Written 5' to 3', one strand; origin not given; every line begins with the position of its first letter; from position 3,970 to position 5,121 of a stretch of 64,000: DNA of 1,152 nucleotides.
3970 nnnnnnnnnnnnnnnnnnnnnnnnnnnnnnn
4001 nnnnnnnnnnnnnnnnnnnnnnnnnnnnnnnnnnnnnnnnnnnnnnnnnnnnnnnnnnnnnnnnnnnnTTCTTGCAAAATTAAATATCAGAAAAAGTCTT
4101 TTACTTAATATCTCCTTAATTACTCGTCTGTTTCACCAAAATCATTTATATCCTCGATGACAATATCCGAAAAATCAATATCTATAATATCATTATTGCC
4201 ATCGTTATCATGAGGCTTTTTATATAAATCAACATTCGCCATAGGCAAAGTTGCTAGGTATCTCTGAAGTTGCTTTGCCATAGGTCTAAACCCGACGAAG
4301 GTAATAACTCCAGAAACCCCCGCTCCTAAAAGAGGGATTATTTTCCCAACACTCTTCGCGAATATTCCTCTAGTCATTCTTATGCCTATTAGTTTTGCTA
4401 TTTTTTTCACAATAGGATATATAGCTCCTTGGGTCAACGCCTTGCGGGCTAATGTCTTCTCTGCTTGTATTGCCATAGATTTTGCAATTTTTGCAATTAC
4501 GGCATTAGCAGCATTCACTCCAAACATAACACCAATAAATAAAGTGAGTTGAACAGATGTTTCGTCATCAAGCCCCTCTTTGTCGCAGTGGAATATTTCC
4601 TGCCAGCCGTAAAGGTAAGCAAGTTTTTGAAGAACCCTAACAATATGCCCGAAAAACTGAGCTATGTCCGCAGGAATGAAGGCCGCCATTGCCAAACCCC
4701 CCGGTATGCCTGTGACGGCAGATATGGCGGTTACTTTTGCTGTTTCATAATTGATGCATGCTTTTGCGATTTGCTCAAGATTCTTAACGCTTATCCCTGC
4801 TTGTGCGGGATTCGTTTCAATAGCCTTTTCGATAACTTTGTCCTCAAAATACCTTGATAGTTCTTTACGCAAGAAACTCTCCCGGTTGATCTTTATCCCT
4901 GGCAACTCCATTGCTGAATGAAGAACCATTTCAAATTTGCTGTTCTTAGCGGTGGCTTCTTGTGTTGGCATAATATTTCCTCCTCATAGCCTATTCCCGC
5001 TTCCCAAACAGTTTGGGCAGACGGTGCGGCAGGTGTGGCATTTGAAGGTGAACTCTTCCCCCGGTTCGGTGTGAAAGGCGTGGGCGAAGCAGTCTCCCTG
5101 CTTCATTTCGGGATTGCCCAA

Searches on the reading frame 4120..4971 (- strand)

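Call 76: search_protein_families(library=pfam, proteins=[window:4120-4971:-], max_evalue=0.001)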
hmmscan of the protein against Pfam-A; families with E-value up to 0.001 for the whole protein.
window:4120-4971:- (283 aa): 1 family
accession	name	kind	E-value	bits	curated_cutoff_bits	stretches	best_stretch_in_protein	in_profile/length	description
PF12787.12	EcsC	-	6.5e-05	23.1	30.4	1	52-220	70-216/240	EcsC protein family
